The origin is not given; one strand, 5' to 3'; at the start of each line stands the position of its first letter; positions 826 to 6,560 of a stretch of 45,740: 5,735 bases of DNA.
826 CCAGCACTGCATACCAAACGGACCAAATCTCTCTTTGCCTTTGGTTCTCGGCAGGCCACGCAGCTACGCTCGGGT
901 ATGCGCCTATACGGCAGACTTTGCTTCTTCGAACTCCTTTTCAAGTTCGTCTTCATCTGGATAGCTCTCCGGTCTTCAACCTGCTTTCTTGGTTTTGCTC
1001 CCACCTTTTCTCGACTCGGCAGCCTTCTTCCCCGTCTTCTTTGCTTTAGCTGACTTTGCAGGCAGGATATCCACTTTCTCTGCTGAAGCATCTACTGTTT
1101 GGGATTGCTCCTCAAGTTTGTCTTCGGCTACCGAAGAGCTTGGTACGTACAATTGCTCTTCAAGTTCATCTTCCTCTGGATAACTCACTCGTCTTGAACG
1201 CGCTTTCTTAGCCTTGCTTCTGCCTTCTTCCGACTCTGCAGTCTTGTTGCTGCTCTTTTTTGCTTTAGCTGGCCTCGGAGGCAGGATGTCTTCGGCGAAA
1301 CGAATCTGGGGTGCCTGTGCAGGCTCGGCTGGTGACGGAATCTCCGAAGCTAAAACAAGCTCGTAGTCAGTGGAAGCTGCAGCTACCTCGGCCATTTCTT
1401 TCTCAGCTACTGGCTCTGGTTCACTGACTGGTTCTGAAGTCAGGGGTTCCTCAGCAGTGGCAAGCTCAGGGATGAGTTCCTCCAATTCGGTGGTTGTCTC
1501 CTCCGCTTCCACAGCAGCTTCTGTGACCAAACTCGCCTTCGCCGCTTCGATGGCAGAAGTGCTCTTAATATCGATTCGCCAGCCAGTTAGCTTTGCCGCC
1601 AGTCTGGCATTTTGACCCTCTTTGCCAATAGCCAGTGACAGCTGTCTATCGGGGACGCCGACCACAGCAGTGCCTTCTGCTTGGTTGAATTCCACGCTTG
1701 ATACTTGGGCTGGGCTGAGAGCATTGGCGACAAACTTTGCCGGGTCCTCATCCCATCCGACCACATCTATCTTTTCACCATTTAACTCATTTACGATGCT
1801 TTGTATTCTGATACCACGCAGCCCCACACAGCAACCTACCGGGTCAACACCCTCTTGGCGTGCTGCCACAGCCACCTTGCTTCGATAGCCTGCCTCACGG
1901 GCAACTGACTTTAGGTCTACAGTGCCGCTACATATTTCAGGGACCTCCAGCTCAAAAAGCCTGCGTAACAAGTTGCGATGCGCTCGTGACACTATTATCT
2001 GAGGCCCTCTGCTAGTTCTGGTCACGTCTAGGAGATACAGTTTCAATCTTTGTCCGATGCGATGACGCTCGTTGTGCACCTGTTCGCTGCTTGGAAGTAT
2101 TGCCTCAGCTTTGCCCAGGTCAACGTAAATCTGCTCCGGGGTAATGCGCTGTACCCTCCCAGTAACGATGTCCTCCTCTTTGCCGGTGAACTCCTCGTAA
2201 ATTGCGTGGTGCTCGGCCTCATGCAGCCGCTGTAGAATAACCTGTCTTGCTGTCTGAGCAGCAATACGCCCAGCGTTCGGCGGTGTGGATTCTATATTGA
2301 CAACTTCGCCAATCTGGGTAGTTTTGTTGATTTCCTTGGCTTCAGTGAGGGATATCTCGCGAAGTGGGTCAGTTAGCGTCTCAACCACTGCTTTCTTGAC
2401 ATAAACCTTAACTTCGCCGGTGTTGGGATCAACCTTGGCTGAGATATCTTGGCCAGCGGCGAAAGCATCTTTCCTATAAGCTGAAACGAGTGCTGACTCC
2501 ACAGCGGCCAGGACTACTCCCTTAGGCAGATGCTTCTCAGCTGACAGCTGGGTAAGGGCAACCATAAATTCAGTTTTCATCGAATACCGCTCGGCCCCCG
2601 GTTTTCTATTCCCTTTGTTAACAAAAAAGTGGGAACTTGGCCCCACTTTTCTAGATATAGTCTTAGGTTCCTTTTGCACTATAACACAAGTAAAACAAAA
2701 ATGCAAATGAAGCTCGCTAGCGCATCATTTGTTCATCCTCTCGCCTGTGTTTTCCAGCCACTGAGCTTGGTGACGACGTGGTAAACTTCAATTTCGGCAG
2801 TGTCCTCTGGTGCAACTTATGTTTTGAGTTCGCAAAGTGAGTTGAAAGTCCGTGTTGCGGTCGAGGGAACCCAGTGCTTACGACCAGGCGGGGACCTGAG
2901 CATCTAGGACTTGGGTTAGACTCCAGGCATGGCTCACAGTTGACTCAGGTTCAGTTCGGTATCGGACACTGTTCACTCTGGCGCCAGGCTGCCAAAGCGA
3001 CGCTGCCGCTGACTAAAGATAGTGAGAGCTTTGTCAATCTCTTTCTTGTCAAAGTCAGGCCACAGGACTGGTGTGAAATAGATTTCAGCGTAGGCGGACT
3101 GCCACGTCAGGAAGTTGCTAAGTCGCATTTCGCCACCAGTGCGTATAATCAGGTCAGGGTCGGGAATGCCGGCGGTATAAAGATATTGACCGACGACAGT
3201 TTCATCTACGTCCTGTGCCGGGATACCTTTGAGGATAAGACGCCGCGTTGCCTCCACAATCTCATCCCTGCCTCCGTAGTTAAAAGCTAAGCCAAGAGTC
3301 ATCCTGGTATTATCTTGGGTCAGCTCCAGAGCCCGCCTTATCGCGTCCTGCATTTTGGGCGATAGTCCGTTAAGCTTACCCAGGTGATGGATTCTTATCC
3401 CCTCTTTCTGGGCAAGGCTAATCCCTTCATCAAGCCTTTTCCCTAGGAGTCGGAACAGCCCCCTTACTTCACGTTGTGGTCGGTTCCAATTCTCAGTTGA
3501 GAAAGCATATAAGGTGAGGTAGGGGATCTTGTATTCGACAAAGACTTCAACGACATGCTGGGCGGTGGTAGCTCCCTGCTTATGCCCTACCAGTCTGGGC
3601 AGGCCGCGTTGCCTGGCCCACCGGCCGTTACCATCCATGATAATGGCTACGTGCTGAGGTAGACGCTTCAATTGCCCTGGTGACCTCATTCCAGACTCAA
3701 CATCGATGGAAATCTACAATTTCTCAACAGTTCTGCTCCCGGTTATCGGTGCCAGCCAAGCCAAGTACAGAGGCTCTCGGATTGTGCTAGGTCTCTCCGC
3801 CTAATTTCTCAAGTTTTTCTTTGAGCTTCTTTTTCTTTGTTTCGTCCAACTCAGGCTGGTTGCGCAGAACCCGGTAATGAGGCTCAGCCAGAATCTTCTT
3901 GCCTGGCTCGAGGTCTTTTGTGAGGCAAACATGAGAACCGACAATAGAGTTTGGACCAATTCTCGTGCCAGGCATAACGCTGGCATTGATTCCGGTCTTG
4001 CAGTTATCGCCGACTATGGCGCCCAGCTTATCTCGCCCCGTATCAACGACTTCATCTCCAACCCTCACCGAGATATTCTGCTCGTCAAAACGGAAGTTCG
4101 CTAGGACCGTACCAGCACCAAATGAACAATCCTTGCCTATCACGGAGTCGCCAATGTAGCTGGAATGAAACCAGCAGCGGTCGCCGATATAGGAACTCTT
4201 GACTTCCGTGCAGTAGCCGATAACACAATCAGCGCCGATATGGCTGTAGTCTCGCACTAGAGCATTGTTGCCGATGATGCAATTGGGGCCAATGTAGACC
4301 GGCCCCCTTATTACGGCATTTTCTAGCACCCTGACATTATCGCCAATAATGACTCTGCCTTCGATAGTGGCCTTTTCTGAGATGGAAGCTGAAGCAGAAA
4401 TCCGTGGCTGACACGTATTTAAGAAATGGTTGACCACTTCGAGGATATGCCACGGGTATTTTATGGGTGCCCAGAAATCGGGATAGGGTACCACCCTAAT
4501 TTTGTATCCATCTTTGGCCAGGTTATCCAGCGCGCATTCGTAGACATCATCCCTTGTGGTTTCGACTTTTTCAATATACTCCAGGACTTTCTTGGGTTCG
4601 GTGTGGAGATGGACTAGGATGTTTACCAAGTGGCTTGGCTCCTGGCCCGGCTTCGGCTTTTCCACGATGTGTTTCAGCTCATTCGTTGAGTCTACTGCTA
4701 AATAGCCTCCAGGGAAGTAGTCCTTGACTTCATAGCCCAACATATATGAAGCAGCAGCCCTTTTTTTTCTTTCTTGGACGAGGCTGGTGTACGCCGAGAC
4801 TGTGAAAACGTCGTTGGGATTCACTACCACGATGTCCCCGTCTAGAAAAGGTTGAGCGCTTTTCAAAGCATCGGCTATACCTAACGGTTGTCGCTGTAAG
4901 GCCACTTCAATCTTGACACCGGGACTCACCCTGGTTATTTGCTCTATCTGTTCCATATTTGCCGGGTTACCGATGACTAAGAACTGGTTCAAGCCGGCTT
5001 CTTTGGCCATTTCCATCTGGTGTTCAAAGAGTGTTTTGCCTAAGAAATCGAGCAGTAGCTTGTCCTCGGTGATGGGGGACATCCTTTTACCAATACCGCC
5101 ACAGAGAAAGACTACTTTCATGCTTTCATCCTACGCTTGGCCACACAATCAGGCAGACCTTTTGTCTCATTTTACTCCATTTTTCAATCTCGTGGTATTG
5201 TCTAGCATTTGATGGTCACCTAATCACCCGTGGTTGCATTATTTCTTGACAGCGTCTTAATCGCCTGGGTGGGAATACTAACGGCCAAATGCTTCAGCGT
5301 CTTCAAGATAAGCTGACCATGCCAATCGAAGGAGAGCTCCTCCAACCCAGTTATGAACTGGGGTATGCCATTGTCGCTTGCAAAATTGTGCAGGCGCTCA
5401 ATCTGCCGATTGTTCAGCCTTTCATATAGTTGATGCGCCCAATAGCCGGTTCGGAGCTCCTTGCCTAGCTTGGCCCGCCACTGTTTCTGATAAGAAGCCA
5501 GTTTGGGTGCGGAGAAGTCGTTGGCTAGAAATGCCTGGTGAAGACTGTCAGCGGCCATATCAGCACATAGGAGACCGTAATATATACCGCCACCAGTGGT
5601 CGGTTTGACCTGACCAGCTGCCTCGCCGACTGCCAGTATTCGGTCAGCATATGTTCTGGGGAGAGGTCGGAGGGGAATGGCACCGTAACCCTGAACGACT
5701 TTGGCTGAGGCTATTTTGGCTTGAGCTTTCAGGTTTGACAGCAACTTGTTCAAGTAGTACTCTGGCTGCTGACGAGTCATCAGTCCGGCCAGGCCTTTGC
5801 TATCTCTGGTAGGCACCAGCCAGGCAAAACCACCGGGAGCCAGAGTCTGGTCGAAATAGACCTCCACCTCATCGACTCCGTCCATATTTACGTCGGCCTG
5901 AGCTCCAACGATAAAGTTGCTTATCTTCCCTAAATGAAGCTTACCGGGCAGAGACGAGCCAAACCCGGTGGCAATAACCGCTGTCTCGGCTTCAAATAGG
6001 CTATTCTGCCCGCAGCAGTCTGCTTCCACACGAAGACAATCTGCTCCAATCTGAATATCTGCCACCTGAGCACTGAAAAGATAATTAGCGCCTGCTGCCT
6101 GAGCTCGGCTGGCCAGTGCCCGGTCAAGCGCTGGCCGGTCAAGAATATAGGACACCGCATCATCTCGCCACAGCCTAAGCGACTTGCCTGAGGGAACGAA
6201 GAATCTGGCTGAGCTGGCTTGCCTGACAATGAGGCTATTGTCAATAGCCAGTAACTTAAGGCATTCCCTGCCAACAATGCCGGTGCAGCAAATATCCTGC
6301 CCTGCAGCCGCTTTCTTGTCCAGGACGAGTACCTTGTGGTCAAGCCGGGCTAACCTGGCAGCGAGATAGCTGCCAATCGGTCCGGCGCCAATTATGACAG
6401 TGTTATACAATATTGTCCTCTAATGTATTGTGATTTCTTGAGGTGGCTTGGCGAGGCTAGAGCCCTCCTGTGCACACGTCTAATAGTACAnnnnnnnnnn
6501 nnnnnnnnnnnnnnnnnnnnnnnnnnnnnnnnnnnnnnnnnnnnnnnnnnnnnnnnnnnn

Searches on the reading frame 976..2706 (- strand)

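Call 10: search_protein_families(library=pfam, proteins=[window:976-2706:-], max_evalue=0.00001)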
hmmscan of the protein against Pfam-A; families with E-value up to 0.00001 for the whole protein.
window:976-2706:- (576 aa): 3 families
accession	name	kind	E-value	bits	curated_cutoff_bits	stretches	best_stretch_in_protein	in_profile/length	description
PF08529.16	NusA_N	-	1.2e-34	119.5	23.8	1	46-166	1-118/119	NusA N-terminal domain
PF13184.12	KH_5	-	1.8e-29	102.1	27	1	272-339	1-68/69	NusA-like KH domain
PF00575.29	S1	-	7e-09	36.4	22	1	177-236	4-70/74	S1 RNA binding domain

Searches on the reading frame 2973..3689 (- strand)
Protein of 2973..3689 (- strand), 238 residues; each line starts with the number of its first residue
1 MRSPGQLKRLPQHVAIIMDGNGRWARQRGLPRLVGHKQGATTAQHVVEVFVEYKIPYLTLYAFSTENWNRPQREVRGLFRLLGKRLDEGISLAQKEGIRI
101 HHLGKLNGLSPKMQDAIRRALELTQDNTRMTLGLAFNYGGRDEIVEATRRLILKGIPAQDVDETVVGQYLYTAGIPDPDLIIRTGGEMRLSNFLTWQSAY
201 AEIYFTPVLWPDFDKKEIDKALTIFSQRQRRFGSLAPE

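Call 10: search_protein_families(library=pfam, proteins=[window:2973-3689:-], max_evalue=0.00001)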
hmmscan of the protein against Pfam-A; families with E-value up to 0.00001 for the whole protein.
window:2973-3689:- (238 aa): 1 family
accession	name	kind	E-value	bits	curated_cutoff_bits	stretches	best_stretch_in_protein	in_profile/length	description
PF01255.24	Prenyltransf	-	2.7e-81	272.8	27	1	17-233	1-219/219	Putative undecaprenyl diphosphate synthase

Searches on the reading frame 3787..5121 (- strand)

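Call 10: search_protein_families(library=pfam, proteins=[window:3787-5121:-], max_evalue=0.00001)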
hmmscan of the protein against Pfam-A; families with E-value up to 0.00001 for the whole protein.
window:3787-5121:- (444 aa): 5 families
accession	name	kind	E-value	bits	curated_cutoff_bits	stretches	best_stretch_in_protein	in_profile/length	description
PF00132.30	Hexapep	-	6.5e-26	89.3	27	3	257-290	2-35/36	Bacterial transferase hexapeptide (six repeats)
PF00483.29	NTP_transferase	-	4.5e-21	76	21.2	1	3-173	2-180/245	Nucleotidyl transferase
PF25084.1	LbH_EIF2B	-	4.1e-12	46.5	54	1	244-316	9-79/105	EIF2B subunit epsilon LbH domain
PF12804.13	NTP_transf_3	-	7.2e-10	39.7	27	1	4-124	2-117/160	MobA-like NTP transferase domain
PF14602.12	Hexapep_2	-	3.9e-07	30.1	27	0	368-401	2-33/34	Hexapeptide repeat of succinyl-transferase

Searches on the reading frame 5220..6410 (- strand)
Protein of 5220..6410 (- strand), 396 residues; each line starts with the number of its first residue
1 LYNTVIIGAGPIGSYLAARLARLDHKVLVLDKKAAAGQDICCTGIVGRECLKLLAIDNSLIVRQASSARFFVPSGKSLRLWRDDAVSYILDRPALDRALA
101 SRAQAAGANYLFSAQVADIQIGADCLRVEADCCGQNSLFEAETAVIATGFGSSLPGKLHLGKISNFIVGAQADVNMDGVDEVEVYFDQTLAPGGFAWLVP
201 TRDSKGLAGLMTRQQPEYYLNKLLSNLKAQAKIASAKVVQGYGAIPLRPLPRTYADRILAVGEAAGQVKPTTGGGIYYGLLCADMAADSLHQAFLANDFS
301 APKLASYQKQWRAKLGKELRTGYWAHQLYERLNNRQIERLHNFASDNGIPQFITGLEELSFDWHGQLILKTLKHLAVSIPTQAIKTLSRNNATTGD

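Call 10: search_protein_families(library=pfam, proteins=[window:5220-6410:-], max_evalue=0.00001)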
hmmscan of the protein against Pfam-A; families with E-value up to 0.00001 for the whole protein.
window:5220-6410:- (396 aa): 6 families
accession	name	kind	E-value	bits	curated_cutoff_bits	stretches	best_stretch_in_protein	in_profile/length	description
PF01266.30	DAO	-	1.7e-10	41.5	27.9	0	5-48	3-48/353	FAD dependent oxidoreductase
PF04820.20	Trp_halogenase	-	9.4e-08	31.8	21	1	62-316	127-376/458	Tryptophan halogenase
PF05834.18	Lycopene_cycl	-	9.9e-08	31.9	23.4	1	5-314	3-307/380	Lycopene cyclase protein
PF03486.20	HI0933_like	-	2.8e-07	30.7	50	0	3-44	2-43/244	HI0933-like protein Rossmann domain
PF07992.20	Pyr_redox_2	-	5e-07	29.9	26.1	1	2-155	1-114/291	Pyridine nucleotide-disulphide oxidoreductase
PF13450.12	NAD_binding_8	-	3.5e-06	27.6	21.9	1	6-37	1-32/68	NAD(P)-binding Rossmann-like domain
